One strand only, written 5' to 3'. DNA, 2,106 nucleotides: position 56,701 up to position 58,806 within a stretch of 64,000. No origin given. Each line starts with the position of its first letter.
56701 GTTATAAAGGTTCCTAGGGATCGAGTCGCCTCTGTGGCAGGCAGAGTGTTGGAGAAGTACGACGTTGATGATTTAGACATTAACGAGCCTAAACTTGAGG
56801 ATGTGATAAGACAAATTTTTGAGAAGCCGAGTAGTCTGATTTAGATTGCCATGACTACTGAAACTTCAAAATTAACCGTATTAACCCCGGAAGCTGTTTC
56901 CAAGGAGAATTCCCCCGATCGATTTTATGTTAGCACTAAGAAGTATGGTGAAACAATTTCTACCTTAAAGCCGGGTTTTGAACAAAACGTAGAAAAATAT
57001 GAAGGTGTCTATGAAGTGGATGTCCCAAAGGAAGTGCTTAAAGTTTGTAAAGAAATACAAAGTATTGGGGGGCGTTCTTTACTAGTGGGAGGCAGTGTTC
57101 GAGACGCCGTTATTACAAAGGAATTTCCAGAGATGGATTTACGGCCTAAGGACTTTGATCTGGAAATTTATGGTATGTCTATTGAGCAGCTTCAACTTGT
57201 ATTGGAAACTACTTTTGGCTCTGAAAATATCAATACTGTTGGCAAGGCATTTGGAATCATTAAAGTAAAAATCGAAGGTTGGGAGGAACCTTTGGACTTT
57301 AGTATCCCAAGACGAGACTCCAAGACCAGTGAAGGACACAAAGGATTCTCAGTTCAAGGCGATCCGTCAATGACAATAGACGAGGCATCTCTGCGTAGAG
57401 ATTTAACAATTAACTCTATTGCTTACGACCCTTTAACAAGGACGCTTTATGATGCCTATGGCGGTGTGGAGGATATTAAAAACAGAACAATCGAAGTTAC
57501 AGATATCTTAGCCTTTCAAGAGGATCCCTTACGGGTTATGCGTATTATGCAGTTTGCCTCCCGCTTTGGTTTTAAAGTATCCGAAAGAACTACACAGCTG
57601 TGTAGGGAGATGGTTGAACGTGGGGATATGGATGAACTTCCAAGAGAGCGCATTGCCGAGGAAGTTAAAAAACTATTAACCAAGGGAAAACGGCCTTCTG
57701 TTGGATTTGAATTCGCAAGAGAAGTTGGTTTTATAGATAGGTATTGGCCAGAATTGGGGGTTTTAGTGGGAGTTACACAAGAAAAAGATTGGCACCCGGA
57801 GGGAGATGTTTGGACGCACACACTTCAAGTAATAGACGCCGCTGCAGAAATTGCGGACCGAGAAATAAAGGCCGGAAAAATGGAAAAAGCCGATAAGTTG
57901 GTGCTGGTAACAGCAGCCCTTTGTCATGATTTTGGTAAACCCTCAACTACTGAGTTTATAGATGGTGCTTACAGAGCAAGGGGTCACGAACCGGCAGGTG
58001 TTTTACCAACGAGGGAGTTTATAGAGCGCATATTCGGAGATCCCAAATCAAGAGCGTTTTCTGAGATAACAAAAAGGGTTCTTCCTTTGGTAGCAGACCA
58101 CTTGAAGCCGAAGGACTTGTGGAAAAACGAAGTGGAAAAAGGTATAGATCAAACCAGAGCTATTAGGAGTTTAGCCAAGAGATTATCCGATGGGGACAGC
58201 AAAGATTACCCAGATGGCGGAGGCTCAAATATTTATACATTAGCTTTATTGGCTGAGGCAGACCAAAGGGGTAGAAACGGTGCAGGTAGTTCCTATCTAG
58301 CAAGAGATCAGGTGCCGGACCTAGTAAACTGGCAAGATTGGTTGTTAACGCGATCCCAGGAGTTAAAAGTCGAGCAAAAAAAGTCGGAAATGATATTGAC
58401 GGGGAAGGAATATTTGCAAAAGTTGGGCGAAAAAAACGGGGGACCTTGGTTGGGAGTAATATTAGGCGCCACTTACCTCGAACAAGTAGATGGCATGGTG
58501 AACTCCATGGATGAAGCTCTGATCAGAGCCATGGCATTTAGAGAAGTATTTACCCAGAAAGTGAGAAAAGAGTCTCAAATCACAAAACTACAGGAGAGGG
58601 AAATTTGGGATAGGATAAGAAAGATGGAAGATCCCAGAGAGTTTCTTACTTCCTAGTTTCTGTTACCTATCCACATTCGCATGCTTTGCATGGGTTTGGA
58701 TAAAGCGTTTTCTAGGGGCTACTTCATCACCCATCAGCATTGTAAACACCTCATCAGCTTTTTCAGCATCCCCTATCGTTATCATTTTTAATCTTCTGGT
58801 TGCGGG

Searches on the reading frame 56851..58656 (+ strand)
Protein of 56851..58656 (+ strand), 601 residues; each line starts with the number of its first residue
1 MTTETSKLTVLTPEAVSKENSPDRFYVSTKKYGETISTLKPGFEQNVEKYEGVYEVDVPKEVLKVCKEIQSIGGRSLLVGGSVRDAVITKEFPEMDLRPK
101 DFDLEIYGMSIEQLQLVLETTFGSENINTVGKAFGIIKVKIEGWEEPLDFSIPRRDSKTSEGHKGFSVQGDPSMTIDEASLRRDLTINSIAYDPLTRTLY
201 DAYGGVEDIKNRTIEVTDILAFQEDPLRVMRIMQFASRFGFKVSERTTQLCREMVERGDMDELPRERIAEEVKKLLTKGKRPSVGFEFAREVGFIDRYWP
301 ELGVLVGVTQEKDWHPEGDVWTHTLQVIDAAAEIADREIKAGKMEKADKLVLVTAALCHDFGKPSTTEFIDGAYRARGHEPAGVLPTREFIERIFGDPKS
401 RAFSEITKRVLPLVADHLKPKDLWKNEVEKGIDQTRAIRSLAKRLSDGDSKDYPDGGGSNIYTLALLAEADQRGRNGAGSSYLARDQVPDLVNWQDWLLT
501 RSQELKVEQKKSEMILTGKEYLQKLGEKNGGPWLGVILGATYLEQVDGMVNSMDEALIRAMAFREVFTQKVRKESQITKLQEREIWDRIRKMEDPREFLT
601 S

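Call 60: search_protein_families(library=ncbifam, proteins=[window:56851-58656:+], max_evalue=0.01)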
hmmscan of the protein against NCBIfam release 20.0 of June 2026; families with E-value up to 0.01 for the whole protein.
window:56851-58656:+ (601 aa): 12 families
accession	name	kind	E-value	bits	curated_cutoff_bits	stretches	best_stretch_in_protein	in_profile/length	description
NF008137.0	PRK10885.1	equivalog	2.3e-53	181.5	451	1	78-413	5-307/409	multifunctional CCA addition/repair protein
TIGR02692.1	tRNA_CCA_actino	equivalog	3.6e-37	128.1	438.8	1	64-373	18-304/466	CCA tRNA nucleotidyltransferase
NF009813.0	PRK13298.1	equivalog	3.9e-32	111.7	606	1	77-306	4-214/417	tRNA CCA-pyrophosphorylase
NF009814.0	PRK13299.1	equivalog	7.8e-29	100.9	290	1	177-303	106-229/396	CCA tRNA nucleotidyltransferase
TIGR01942.1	pcnB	subfamily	9e-29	100.5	305.65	1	59-302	15-241/425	polynucleotide adenylyltransferase PcnB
NF009812.0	PRK13297.1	equivalog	3.7e-25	88.8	624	1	149-309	68-226/364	tRNA CCA-pyrophosphorylase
NF009811.0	PRK13296.1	equivalog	1.2e-22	80.3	469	1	148-301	56-207/360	CCA tRNA nucleotidyltransferase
NF008634.1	PRK11623.1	equivalog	3.7e-16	58.7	702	1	56-281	43-263/469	polynucleotide adenylyltransferase PcnB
NF041569.1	A-tRNAntase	equivalog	1.5e-13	49.9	1440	1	181-278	572-672/880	A-adding tRNA nucleotidyltransferase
TIGR01693.1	UTase_glnD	equivalog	2.1e-11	42.8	519.4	1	211-367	321-483/850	[protein-PII] uridylyltransferase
NF003467.0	PRK05092.1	equivalog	2.3e-07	28.9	959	1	210-364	394-554/940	[protein-PII] uridylyltransferase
TIGR00277.1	HDIG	domain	1.8e-06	27.7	27.6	1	319-389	4-67/84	HDIG domain-containing metalloprotein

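Call 75: find_related_loci(query=A3, collection=viral_contigs, flank=1500)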
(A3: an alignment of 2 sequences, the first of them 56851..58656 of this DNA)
Query A3 (601 aa) in viral_contigs; peptide patterns used: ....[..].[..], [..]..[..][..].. (x = any residue, [..] = any of these).
233 stretches matched a pattern; 10 encode a relative of the query (tblastn E <= 1e-3); 10 distinct loci.
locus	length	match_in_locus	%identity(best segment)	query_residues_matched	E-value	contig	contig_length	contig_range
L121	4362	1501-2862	38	58-565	5e-90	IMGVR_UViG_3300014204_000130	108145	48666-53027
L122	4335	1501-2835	35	61-557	1e-77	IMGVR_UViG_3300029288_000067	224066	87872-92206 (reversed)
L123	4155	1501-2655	38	74-506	1e-74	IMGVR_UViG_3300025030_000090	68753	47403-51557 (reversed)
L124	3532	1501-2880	35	60-557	5e-73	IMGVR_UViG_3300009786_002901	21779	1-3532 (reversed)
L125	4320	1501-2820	35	74-557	2e-74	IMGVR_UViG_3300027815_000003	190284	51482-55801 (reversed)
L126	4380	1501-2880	35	60-557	6e-73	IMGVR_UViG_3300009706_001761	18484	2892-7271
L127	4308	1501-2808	32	69-557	9e-59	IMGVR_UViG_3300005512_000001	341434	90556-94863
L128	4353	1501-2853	34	63-557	9e-72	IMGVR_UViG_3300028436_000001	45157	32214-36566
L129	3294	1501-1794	35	300-394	2e-11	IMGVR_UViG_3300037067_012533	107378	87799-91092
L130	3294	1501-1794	35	300-394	2e-11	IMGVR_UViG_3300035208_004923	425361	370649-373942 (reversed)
